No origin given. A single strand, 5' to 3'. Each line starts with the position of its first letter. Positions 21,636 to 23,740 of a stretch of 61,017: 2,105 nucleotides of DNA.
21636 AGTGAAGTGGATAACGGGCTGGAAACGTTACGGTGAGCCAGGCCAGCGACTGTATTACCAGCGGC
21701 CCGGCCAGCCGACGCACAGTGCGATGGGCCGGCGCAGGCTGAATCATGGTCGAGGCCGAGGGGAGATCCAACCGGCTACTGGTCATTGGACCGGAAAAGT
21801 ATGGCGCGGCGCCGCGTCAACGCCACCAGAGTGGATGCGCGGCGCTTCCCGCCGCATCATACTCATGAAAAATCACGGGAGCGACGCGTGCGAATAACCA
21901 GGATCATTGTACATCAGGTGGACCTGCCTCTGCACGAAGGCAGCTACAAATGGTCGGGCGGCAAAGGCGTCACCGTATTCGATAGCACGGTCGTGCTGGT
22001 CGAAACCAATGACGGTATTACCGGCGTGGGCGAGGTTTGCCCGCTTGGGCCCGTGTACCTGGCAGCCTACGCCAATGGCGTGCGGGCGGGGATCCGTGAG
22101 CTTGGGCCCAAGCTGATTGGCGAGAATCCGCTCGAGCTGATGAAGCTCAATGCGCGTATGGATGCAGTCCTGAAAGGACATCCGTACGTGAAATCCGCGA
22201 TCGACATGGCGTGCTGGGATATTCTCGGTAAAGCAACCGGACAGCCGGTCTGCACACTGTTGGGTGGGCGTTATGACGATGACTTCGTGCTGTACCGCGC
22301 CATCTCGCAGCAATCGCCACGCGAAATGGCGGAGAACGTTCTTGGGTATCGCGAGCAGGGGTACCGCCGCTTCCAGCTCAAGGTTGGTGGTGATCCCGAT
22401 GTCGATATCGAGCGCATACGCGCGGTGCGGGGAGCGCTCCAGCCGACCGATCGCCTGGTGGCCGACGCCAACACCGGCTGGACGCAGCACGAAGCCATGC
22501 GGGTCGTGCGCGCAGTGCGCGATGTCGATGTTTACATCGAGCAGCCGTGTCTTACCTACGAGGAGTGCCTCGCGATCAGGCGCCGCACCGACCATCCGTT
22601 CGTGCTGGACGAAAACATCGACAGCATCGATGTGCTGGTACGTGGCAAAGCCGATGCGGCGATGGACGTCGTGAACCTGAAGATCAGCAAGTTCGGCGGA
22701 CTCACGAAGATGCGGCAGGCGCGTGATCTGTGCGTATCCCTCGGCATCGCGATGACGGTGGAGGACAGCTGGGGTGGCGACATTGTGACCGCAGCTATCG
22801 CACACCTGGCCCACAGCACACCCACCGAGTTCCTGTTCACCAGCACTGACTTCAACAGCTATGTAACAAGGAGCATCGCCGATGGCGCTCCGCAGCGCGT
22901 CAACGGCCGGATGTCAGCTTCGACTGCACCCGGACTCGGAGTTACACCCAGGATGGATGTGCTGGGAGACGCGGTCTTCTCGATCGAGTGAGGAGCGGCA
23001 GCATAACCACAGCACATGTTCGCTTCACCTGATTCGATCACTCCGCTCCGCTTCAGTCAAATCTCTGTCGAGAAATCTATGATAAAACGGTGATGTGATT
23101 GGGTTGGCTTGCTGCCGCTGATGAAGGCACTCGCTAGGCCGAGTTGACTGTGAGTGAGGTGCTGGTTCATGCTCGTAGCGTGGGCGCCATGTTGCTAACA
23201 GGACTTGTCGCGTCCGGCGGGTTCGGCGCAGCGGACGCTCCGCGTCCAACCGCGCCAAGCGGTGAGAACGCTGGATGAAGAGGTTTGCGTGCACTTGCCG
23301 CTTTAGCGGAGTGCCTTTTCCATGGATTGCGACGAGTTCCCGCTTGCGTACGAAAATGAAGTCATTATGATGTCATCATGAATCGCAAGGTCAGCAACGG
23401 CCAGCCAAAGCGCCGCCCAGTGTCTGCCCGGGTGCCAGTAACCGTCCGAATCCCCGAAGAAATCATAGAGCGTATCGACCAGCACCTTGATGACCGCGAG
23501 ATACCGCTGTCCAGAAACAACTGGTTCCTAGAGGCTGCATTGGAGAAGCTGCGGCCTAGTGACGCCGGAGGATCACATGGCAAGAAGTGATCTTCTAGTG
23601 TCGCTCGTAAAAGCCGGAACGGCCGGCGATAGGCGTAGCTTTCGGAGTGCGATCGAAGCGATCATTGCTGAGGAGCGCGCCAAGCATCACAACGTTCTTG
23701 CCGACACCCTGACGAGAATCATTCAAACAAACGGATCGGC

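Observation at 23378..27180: Compact RHH / AAA+ ATPase / cytoplasmic S8 protease cassette: IetAS-like candidate conflict (anti-phage) system with an extra regulator gene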

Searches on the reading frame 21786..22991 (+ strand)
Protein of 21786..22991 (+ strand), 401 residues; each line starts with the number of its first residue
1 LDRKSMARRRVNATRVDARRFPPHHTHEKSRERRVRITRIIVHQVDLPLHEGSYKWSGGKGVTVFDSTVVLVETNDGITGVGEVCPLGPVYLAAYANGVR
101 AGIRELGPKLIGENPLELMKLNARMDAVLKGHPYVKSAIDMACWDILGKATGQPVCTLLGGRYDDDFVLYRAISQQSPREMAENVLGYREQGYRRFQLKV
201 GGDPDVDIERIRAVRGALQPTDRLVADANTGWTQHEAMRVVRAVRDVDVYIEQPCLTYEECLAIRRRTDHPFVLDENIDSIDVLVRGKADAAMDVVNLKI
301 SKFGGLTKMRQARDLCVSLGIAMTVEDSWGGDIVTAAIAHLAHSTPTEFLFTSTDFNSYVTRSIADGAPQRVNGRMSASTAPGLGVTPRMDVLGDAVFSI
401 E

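Call 59: search_protein_families(library=pfam, proteins=[window:21786-22991:+], max_evalue=0.00001)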
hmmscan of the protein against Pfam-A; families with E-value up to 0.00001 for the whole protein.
window:21786-22991:+ (401 aa): 2 families
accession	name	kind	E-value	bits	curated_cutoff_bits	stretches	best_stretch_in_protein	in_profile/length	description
PF13378.12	MR_MLE_C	-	2.6e-46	158.5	29.4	1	180-391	1-218/219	Enolase C-terminal domain-like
PF02746.21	MR_MLE_N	-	2.8e-16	60.2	22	1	68-160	27-117/117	Mandelate racemase / muconate lactonizing enzyme, N-terminal domain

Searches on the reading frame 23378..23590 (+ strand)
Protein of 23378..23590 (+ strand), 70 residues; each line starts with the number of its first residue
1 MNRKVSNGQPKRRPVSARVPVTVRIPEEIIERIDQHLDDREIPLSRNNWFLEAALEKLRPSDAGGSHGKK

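Call 3: search_protein_families(library=pfam, proteins=[window:23378-23590:+], max_evalue=0.1)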
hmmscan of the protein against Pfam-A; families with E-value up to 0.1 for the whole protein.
window:23378-23590:+ (70 aa): 3 families
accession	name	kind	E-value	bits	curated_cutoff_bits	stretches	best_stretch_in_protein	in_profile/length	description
PF01402.27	RHH_1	-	0.0023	18.3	20.5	1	21-57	2-35/39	Ribbon-helix-helix protein, copG family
PF24434.1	DUF7557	-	0.045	13.6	25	1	22-41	3-22/45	Family of unknown function (DUF7557)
PF12441.14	CopG_antitoxin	-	0.056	14.6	28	1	21-46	45-70/79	CopG antitoxin of type II toxin-antitoxin system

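Call 4: search_protein_families(library=padloc, proteins=[window:23378-23590:+], max_evalue=0.1)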
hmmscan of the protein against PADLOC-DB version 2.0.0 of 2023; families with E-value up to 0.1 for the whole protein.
window:23378-23590:+ (70 aa): 0 families

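Call 5: search_protein_families(library=ncbifam, proteins=[window:23378-23590:+], max_evalue=0.1)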
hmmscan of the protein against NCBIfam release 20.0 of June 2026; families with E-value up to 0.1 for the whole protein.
window:23378-23590:+ (70 aa): 2 families
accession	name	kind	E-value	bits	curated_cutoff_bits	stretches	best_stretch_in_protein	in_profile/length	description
NF041551.1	YlcI_YnfO_N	subfamily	1.7e-05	24.8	30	1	21-59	5-40/42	YlcI/YnfO family protein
NF047399.1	BrnA_antitoxin_add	equivalog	0.05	13.8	60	1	11-36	25-50/70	type II toxin-antitoxin system BrnA family antitoxin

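Call 34: find_homologous_proteins(query=window:23378-23590:+, max_evalue=0.001)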
Query window:23378-23590:+ (70 aa): 50 proteins with E <= 0.001 among 50 candidates.
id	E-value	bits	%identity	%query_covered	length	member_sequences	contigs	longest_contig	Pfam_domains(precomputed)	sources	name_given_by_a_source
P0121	5.8e-39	148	100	100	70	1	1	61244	-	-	-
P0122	2.8e-30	121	80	100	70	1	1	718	-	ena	-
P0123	3.8e-30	120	81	100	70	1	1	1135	-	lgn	-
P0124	1.5e-29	119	79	100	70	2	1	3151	-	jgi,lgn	jgi:hypothetical protein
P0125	3.8e-29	117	79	100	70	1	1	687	-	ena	-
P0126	5.3e-29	117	77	100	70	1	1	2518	-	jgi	jgi:hypothetical protein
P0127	7.9e-29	116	77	100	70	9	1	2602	-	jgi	jgi:hypothetical protein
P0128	8.0e-29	116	80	100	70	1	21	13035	-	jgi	jgi:hypothetical protein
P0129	8.0e-29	116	77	100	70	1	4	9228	-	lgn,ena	-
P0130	1.1e-28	116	80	100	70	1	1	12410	-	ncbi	ncbi:MAG: hypothetical protein AB7P22_05635 [Vicinamibacterales bacterium]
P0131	1.5e-28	115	79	100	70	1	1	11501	-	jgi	-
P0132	1.8e-28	115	77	100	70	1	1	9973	-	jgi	jgi:hypothetical protein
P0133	3.7e-28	114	79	100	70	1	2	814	-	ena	-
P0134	4.0e-28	114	74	100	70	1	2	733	-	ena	-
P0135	1.1e-27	113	79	100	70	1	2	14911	-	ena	-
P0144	8.9e-27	110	77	100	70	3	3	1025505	-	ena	-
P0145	1.1e-26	109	74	100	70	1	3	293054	-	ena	-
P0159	2.1e-25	105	74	100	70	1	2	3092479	-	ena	-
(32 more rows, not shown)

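Call 35: find_encoding_contigs(protein=P0159, flank=6000, max_places=2)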
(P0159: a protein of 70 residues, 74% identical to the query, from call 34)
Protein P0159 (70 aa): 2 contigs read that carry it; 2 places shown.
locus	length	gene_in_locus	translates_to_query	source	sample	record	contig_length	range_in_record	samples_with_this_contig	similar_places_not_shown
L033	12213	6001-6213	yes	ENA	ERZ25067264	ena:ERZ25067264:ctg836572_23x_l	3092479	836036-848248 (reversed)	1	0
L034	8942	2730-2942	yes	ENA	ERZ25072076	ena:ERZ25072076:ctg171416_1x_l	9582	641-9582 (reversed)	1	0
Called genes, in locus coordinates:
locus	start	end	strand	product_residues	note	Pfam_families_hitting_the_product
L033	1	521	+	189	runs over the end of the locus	PF00589:Phage_integrase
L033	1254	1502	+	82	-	-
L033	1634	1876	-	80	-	-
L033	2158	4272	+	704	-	PF06739:SBBP (faint), PF13449:Phytase-like (faint), PF25021:TEN_NHL, PF08450:SGL (faint), PF25021:TEN_NHL, PF01436:NHL (weak), PF25021:TEN_NHL, PF01436:NHL, +1 more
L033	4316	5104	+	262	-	-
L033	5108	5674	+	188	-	PF13737:DDE_Tnp_1_5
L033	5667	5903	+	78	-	-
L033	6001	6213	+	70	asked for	-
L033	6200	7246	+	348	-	PF13191:AAA_16 (faint), PF05496:RuvB_N (faint), PF20720:nSTAND3 (faint), PF00004:AAA, PF07728:AAA_5 (weak)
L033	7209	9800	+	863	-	PF00082:Peptidase_S8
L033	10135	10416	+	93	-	PF01527:HTH_Tnp_1, PF13518:HTH_28 (faint)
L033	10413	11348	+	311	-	PF13276:HTH_21, PF24764:rva_4 (weak), PF00665:rve, PF13683:rve_3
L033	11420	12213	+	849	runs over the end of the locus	PF01555:N6_N4_Mtase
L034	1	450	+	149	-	?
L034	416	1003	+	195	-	PF25021:TEN_NHL, PF08450:SGL (faint), PF06739:SBBP (faint), PF25021:TEN_NHL, PF01436:NHL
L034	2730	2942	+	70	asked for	-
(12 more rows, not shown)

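Call 36: find_encoding_contigs(protein=P0144, flank=6000, max_places=3)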
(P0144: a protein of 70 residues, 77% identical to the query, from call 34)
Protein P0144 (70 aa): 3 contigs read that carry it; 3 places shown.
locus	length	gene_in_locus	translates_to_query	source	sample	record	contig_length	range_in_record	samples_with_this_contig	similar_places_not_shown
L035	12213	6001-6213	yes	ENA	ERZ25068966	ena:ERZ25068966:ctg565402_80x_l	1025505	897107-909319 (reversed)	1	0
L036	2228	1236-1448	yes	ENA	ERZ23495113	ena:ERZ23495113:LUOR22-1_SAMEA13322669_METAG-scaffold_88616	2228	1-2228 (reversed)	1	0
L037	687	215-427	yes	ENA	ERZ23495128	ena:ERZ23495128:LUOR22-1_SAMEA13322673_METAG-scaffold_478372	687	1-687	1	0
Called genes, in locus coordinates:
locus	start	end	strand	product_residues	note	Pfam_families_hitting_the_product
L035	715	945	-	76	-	-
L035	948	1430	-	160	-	-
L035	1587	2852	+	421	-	PF05598:DUF772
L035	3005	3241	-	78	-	-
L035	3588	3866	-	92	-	-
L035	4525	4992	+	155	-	-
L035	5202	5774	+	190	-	PF13610:DDE_Tnp_IS240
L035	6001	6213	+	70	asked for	-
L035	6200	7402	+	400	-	PF13191:AAA_16 (faint), PF05496:RuvB_N (faint), PF00004:AAA, PF07728:AAA_5 (weak)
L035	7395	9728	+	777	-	PF10101:DUF2339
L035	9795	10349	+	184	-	-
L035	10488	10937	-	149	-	-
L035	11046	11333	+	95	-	PF01527:HTH_Tnp_1, PF13542:HTH_Tnp_ISL3 (weak), PF13518:HTH_28 (weak)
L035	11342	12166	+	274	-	PF13276:HTH_21, PF00665:rve, PF13683:rve_3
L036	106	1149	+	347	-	-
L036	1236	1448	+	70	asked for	-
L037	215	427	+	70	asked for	-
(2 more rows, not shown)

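Call 37: find_encoding_contigs(protein=P0145, flank=6000, max_places=3)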
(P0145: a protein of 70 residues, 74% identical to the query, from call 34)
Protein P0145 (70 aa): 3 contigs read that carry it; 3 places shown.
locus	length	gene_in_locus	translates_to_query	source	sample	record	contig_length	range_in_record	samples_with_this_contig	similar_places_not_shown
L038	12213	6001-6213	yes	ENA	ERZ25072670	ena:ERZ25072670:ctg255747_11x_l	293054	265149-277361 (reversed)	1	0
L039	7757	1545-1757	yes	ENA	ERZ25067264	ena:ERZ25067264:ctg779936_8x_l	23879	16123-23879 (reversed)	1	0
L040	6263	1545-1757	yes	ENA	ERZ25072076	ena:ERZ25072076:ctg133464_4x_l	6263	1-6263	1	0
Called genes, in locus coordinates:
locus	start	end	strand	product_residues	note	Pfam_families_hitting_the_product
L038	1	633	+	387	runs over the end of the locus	PF07859:Abhydrolase_3, PF20434:BD-FAE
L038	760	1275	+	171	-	PF13577:SnoaL_4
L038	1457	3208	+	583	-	PF01011:PQQ, PF13360:PQQ_2 (weak), PF13570:Beta-prop_ACSF4 (faint), PF13360:PQQ_2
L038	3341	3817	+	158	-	PF03928:HbpS-like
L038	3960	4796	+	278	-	PF10340:Say1_Mug180 (weak), PF20434:BD-FAE (weak), PF07859:Abhydrolase_3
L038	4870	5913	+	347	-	-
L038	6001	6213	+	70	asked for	-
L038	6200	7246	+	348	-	PF13191:AAA_16 (faint), PF20720:nSTAND3 (weak), PF00004:AAA, PF07728:AAA_5 (weak)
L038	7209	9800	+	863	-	PF00082:Peptidase_S8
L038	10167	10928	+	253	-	PF04471:Mrr_cat (weak)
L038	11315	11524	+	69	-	-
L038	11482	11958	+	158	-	PF00872:Transposase_mut, PF10551:MULE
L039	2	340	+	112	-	?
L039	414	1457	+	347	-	-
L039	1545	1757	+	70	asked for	-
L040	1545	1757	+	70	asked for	-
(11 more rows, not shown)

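Call 45: search_solved_structures(query=A3, max_evalue=10, show_alignments=2)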
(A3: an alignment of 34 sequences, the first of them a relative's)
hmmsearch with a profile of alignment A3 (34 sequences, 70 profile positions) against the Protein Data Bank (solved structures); distinct sequences matched with E-value up to 10: 1.
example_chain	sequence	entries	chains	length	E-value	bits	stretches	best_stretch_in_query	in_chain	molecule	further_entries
5ip0_A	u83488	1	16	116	0.49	13.7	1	28-64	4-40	PHA granule-associated protein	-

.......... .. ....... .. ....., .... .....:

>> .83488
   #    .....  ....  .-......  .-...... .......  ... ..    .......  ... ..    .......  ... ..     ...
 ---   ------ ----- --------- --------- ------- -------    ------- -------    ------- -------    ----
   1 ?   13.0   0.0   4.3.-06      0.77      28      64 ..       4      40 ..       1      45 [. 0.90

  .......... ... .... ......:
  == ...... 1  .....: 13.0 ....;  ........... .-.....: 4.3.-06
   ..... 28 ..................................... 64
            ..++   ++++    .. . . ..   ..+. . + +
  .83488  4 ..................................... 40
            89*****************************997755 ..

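Call 46: search_protein_families(library=pfam, alignment_id=A3, max_evalue=0.01)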
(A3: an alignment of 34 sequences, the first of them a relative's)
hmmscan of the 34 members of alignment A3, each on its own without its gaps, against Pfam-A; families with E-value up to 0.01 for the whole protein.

A. member 1, P0121 (70 aa): 1 family
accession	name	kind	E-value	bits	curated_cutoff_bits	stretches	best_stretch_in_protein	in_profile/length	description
PF01402.27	RHH_1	-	0.0023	18.3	20.5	1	21-57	2-35/39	Ribbon-helix-helix protein, copG family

B. families by the number of members that match (of 34 scanned): 2 families
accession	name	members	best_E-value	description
PF01402.27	RHH_1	9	0.0023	Ribbon-helix-helix protein, copG family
PF12441.14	CopG_antitoxin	8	0.002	CopG antitoxin of type II toxin-antitoxin system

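Call 52: search_protein_families(library=ncbifam, alignment_id=A3, max_evalue=0.01)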
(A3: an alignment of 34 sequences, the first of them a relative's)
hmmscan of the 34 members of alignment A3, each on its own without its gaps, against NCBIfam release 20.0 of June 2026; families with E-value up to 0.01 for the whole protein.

A. member 1, P0121 (70 aa): 1 family
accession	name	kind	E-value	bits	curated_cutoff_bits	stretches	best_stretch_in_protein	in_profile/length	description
NF041551.1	YlcI_YnfO_N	subfamily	1.7e-05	24.8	30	1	21-59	5-40/42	YlcI/YnfO family protein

B. families by the number of members that match (of 34 scanned): 2 families
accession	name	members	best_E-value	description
NF041551.1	YlcI_YnfO_N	33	1.7e-05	YlcI/YnfO family protein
NF047399.1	BrnA_antitoxin_add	5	0.0011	type II toxin-antitoxin system BrnA family antitoxin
